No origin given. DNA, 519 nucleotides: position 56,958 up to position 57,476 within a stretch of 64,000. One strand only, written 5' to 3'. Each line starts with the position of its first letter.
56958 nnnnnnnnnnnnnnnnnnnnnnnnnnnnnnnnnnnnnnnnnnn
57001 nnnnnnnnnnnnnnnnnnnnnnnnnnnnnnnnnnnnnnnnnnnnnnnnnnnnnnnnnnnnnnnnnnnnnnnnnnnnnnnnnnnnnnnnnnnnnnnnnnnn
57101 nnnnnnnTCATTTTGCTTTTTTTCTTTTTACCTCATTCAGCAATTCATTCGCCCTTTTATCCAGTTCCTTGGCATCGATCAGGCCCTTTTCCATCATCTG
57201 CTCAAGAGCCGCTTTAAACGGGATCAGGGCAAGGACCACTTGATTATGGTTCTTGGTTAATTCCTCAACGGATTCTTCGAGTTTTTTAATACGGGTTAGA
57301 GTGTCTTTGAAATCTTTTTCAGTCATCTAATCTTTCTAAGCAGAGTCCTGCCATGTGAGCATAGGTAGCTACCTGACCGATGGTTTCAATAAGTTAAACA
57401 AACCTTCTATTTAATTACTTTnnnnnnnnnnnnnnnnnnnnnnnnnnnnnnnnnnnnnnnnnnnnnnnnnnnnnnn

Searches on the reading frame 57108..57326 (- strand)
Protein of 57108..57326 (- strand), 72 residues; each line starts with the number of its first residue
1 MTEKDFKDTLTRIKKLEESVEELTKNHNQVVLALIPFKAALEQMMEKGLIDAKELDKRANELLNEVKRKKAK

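Call 3: search_protein_families(library=pfam, proteins=[window:57108-57326:-], max_evalue=0.1)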
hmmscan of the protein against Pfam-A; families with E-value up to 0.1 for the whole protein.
window:57108-57326:- (72 aa): 4 families
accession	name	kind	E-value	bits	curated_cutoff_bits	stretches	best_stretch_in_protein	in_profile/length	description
PF15030.11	DUF4527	-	0.00066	19.6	29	1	9-70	49-106/277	Protein of unknown function (DUF4527)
PF20291.3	MC5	-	0.019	15.2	25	1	27-69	77-120/167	ABC-three component (ABC-3C) system Middle Component 5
PF18360.6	hnRNP_Q_AcD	-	0.036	14.6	26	1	39-71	8-40/70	Heterogeneous nuclear ribonucleoprotein Q acidic domain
PF05120.17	GvpG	-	0.078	13.6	30.6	0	39-65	38-64/67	Gas vesicle protein G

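Call 4: search_protein_families(library=padloc, proteins=[window:57108-57326:-], max_evalue=0.1)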
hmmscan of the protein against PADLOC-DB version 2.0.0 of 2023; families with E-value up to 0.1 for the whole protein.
window:57108-57326:- (72 aa): 0 families

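Call 7: search_protein_families(library=ncbifam, proteins=[window:57108-57326:-], max_evalue=0.1)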
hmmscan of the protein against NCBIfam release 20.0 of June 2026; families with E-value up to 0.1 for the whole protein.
window:57108-57326:- (72 aa): 0 families

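Call 27: find_homologous_proteins(query=window:57108-57326:-, max_evalue=0.01)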
Query window:57108-57326:- (72 aa): 5 proteins with E <= 0.01 among 6 candidates.
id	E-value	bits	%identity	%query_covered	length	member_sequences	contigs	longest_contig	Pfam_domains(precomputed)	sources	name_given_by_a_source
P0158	1.2e-35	137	100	100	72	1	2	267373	-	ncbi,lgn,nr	ncbi:MAG: hypothetical protein PHN89_05465 [Candidatus Pacebacteria bacterium]|nr:hypothetical prote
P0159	1.5e-21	93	70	97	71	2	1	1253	-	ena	-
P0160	7.9e-18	81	68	90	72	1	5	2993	-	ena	-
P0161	1.7e-16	77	65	90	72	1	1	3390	-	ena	-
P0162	2.1e-16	77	60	93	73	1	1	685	-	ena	-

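Call 45: find_encoding_contigs(protein=P0159, flank=3000, max_places=4)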
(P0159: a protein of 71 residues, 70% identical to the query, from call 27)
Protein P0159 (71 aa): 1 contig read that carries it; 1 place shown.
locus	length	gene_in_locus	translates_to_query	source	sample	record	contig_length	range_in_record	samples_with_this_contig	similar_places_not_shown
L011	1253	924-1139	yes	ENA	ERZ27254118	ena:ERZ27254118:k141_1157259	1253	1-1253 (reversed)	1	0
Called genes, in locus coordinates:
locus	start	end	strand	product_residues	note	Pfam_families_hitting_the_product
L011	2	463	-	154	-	?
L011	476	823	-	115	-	PF13560:HTH_31, PF12844:HTH_19 (weak), PF01381:HTH_3, PF13443:HTH_26 (weak)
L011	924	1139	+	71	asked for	-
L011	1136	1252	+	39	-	?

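Call 51: search_protein_families(library=phrogs, proteins=[window:57108-57326:-], max_evalue=0.01)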
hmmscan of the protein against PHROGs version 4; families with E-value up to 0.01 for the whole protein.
window:57108-57326:- (72 aa): 1 family
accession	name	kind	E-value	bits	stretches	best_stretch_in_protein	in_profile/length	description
phrog_21408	-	unknown function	0.0084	17.1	1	19-70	45-93/110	-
